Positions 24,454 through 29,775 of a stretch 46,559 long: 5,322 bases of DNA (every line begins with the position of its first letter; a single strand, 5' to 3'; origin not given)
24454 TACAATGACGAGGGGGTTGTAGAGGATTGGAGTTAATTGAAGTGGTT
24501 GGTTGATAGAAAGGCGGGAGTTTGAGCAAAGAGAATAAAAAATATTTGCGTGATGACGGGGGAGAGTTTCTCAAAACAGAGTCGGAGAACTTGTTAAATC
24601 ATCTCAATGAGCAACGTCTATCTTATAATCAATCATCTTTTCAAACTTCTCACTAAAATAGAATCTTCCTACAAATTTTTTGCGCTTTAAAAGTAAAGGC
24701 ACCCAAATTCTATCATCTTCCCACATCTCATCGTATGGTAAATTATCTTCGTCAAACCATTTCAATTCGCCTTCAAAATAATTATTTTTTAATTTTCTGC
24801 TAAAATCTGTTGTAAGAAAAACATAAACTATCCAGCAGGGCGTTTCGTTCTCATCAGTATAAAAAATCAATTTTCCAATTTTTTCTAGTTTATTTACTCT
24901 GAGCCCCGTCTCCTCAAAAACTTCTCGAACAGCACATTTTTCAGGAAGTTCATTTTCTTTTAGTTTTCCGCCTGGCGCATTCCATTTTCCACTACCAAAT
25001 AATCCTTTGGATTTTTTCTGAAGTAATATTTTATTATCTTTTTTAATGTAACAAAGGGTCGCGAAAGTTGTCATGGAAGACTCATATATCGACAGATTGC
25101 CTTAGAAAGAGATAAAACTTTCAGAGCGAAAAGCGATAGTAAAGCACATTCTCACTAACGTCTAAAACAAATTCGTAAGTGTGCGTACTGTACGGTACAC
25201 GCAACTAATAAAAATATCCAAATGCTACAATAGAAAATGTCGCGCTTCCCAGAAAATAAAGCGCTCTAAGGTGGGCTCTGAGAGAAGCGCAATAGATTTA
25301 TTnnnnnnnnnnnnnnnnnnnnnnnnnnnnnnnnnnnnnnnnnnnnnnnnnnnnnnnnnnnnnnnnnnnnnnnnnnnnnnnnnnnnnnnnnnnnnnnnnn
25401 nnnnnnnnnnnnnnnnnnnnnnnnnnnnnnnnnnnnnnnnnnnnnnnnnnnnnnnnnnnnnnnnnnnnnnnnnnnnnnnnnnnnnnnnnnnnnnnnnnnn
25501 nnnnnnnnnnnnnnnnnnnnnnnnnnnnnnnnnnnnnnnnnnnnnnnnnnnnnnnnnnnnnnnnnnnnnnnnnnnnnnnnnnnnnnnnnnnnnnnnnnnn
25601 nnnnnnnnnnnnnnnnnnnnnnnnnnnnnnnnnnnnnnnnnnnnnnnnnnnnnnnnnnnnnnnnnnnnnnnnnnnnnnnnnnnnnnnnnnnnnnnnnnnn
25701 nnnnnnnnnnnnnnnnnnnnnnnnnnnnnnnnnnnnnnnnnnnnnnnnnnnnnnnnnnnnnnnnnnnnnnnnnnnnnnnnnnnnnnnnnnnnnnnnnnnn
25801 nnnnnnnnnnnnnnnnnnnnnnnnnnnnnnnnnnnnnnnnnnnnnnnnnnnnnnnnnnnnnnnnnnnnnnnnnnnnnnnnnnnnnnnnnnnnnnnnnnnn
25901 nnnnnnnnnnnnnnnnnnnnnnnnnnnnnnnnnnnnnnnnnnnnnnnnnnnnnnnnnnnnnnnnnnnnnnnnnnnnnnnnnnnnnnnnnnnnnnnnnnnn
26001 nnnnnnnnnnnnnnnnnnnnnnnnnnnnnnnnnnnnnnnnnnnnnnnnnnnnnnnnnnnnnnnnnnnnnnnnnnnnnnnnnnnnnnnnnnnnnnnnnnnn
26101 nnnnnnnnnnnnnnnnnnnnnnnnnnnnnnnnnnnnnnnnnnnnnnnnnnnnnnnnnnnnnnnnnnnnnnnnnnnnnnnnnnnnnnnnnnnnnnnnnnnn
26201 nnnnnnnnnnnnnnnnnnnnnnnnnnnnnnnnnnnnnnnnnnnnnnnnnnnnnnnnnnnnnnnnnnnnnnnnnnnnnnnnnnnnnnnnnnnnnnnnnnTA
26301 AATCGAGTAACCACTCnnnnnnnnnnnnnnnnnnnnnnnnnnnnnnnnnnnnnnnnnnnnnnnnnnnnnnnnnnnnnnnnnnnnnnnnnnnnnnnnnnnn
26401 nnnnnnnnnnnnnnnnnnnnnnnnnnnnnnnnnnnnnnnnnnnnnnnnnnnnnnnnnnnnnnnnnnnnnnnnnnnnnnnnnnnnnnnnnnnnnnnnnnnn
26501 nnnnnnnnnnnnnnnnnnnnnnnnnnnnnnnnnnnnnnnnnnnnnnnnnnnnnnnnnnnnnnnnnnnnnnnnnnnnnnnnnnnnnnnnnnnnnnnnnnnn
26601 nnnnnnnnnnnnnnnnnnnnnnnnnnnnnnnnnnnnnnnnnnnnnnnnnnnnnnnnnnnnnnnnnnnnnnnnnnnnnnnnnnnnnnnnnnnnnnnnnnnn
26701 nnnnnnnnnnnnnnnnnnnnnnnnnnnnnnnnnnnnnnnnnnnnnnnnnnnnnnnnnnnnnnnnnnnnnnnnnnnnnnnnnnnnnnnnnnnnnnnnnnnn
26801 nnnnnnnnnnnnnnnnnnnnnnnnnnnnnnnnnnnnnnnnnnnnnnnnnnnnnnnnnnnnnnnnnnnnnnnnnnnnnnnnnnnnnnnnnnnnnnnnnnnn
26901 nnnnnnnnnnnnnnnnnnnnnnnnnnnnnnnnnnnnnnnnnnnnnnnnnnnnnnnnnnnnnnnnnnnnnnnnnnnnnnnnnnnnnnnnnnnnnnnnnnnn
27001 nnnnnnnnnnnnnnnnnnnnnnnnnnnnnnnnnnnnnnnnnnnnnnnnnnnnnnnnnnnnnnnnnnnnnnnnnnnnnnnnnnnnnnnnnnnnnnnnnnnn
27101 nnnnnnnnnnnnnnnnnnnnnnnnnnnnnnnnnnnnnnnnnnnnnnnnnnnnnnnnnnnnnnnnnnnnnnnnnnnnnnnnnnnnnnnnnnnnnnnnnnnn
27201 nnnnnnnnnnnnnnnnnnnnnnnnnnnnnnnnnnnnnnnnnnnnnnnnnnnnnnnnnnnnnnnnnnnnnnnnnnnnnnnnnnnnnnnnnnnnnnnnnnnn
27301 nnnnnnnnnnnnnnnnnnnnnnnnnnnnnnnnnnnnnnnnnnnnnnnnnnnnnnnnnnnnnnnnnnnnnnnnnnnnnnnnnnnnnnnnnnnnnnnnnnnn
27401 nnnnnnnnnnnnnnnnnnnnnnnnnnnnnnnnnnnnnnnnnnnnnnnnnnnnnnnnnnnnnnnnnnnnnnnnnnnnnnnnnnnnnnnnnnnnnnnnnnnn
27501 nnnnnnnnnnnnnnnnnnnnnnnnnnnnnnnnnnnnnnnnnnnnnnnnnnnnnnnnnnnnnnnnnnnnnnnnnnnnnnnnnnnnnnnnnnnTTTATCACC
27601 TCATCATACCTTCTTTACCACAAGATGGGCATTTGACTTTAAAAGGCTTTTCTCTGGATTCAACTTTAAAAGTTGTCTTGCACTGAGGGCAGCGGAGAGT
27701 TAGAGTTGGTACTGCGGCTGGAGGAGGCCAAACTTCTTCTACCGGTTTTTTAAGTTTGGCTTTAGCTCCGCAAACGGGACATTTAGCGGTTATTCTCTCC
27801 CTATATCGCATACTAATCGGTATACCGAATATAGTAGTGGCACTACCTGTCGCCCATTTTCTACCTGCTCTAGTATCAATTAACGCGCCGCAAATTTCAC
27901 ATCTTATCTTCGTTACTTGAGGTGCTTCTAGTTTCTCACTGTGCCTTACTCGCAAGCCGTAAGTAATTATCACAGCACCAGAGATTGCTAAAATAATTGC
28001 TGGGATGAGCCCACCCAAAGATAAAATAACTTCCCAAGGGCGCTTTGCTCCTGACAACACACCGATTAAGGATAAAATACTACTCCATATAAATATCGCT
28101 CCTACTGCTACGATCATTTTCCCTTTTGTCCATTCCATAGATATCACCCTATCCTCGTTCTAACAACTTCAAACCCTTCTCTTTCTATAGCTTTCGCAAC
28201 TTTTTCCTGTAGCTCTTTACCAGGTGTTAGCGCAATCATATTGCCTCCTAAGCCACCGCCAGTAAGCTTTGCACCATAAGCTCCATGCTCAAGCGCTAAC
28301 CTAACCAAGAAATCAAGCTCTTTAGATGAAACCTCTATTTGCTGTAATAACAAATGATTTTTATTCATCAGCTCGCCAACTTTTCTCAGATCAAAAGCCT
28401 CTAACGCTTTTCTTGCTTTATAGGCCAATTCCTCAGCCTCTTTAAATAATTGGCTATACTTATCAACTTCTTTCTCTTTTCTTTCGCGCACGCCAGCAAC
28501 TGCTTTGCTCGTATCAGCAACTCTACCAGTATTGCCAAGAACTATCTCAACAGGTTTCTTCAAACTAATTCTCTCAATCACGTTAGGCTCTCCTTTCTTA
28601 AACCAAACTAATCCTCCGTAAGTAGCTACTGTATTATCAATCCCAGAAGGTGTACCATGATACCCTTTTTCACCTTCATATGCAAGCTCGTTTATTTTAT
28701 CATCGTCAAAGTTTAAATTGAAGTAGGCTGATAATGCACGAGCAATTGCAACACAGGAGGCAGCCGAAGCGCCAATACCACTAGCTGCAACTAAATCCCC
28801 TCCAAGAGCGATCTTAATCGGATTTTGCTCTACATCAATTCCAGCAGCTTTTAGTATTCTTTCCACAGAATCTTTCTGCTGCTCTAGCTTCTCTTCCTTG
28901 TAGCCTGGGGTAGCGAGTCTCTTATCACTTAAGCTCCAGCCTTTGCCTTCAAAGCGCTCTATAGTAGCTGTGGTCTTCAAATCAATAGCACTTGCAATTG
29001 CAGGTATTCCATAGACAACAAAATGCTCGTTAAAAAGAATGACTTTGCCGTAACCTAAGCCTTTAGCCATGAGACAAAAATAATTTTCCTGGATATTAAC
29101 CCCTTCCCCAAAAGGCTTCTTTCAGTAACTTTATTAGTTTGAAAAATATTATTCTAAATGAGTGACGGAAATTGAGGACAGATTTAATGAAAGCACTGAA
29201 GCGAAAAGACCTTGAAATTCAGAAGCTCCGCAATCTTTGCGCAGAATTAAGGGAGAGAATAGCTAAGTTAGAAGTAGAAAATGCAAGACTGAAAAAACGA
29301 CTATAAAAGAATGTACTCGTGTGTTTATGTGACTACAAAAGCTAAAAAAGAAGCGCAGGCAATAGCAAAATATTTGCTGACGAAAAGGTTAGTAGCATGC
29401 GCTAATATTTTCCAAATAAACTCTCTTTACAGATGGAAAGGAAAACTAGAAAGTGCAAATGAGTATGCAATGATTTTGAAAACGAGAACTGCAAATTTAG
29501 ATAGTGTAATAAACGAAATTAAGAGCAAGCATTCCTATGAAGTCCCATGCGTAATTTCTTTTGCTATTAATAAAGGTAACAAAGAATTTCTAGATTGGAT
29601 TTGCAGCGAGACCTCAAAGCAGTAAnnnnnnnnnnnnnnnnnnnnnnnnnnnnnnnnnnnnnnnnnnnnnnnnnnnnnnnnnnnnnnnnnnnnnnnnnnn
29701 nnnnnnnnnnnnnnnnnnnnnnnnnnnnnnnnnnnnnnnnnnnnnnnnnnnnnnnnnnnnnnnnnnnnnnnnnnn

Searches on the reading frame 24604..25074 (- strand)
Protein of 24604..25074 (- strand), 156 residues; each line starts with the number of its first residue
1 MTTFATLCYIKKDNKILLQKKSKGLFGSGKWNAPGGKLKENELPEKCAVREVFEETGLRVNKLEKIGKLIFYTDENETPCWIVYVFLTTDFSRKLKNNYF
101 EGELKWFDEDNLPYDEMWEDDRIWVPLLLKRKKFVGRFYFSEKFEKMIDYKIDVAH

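Call 82: search_protein_families(library=pfam, proteins=[window:24604-25074:-], max_evalue=0.00001)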
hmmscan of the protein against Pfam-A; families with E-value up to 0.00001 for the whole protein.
window:24604-25074:- (156 aa): 1 family
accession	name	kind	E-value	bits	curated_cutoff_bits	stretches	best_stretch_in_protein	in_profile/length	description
PF00293.34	NUDIX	-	1.4e-20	74.1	21.1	1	5-127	5-133/134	NUDIX domain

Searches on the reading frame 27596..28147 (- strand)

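Call 83: search_protein_families(library=pfam, proteins=[window:27596-28147:-], max_evalue=0.00001)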
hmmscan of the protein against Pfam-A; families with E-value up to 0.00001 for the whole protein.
window:27596-28147:- (183 aa): 4 families
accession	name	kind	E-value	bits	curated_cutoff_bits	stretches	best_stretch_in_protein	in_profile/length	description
PF13717.11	Zn_ribbon_4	-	4.9e-08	33.2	30.3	0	152-178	4-33/36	zinc-ribbon domain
PF13248.11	Zn_ribbon_3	-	4.3e-07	29.6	27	0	170-178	2-10/26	zinc-ribbon domain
PF13719.11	Zn_ribbon_5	-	1.5e-06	28.3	29.3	0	150-177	2-32/37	zinc-ribbon domain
PF09723.15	Zn_ribbon_8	-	1.8e-06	28.3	34.4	0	149-180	4-36/41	Zinc ribbon domain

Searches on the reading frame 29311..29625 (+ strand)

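Call 83: search_protein_families(library=pfam, proteins=[window:29311-29625:+], max_evalue=0.00001)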
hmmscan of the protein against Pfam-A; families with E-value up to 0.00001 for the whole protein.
window:29311-29625:+ (104 aa): 1 family
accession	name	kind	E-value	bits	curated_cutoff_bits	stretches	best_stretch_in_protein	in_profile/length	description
PF03091.20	CutA1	-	1.2e-34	118.5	22.4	1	4-98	2-97/99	CutA1 divalent ion tolerance protein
